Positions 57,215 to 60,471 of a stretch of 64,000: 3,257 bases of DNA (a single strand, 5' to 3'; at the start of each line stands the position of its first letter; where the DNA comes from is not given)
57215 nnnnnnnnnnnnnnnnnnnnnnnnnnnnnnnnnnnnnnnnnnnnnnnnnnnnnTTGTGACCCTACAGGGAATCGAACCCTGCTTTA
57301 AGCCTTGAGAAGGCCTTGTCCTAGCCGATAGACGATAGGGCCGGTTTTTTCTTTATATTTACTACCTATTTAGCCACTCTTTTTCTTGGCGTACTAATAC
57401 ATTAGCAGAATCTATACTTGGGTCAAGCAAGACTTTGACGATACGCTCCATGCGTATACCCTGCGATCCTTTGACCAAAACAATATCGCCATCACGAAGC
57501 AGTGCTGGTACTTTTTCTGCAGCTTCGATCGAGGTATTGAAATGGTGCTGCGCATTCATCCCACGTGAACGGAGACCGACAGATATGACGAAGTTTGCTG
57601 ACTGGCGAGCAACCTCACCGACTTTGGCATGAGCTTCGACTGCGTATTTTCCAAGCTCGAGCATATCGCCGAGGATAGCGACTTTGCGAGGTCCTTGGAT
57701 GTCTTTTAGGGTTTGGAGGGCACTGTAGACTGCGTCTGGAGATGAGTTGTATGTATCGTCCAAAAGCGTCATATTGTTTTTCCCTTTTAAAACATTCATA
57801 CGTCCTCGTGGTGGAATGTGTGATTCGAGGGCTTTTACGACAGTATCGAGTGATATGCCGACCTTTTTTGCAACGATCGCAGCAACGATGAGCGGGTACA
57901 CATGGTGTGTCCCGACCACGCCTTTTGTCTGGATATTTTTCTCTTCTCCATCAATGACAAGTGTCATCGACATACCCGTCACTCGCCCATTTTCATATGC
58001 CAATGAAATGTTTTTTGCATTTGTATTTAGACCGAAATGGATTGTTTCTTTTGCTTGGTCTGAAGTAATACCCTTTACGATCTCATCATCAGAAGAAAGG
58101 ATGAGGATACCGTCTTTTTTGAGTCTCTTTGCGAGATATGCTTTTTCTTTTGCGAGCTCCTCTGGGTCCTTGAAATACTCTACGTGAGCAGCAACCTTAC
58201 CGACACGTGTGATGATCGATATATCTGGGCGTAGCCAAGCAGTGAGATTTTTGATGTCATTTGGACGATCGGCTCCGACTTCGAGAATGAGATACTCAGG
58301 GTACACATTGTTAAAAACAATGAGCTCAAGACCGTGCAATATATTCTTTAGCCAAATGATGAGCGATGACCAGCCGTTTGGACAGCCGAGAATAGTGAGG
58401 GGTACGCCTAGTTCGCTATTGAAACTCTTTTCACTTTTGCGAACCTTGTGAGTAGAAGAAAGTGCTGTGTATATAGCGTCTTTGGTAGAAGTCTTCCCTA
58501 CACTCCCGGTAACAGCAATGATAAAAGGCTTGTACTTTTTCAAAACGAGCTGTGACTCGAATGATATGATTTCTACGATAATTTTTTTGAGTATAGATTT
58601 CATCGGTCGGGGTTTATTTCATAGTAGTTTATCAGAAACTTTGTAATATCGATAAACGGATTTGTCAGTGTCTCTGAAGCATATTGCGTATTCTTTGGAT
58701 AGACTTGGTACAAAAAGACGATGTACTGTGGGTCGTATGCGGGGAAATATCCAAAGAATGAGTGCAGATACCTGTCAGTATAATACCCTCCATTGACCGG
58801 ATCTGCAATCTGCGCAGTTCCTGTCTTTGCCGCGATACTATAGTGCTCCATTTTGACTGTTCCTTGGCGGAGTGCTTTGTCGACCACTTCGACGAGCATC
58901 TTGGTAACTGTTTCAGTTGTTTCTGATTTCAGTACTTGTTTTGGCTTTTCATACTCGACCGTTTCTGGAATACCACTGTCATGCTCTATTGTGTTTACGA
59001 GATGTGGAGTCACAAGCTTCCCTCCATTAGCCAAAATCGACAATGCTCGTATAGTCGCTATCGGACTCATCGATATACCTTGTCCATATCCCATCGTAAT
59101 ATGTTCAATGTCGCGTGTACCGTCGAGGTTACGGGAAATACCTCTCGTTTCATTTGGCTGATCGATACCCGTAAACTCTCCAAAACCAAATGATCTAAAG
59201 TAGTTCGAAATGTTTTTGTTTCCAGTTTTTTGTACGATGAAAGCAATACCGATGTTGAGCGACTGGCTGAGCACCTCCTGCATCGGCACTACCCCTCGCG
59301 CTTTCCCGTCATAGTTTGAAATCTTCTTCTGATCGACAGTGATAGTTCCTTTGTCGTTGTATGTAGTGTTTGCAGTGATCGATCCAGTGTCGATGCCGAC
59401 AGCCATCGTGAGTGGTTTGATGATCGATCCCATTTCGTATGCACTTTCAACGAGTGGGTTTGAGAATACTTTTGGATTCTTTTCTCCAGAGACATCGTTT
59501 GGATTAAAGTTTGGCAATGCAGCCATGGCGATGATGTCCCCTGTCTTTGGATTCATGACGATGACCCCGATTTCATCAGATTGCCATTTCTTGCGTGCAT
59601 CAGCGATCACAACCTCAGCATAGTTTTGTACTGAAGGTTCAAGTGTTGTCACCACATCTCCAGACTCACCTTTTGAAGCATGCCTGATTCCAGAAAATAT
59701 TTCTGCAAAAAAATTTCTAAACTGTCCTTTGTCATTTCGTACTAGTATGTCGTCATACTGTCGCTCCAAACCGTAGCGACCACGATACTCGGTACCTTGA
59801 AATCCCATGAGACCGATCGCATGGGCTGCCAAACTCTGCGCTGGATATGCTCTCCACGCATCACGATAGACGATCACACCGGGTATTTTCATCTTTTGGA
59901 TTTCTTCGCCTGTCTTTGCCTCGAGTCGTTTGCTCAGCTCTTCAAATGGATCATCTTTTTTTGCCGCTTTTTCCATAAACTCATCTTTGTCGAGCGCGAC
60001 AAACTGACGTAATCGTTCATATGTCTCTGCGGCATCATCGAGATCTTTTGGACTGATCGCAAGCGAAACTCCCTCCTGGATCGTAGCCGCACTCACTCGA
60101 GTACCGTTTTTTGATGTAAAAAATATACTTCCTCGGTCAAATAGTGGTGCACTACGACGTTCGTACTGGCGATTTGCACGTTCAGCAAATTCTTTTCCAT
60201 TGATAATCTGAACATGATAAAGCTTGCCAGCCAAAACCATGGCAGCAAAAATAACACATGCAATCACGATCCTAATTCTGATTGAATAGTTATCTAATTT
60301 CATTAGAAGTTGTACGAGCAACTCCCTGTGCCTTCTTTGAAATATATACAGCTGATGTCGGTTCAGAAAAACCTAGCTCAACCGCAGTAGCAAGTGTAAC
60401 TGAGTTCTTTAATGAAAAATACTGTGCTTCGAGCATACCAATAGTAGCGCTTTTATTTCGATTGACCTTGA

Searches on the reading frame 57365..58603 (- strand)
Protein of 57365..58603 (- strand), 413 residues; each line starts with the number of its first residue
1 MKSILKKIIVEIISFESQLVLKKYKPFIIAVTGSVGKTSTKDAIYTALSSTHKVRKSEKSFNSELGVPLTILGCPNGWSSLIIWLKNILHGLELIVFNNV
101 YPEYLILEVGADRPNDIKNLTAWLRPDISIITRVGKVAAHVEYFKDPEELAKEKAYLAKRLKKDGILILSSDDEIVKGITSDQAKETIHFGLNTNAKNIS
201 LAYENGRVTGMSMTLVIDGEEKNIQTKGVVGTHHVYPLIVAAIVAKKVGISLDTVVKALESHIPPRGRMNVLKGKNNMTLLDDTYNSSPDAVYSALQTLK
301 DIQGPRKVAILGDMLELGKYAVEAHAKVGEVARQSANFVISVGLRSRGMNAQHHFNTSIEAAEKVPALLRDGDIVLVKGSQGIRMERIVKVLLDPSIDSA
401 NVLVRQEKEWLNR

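Call 46: search_protein_families(library=pfam, proteins=[window:57365-58603:-], max_evalue=0.001)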
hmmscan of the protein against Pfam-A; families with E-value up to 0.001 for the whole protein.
window:57365-58603:- (413 aa): 2 families
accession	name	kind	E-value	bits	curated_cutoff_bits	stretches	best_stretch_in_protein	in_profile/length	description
PF08245.18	Mur_ligase_M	-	1.9e-26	93.7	24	2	102-245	57-200/200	Mur ligase middle domain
PF02875.26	Mur_ligase_C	-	4.6e-18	66.7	28.4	1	267-380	1-126/127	Mur ligase, glutamate ligase domain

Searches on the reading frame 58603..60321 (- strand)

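Call 46: search_protein_families(library=pfam, proteins=[window:58603-60321:-], max_evalue=0.001)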
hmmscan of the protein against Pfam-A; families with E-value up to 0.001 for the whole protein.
window:58603-60321:- (573 aa): 2 families
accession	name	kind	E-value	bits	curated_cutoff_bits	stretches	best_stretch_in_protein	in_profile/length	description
PF00905.27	Transpeptidase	-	7.9e-65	219.4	22.1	1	252-554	2-291/299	Penicillin binding protein transpeptidase domain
PF03717.20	PBP_dimer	-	1.2e-07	32.8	24.4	1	82-193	21-158/180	Penicillin-binding Protein dimerisation domain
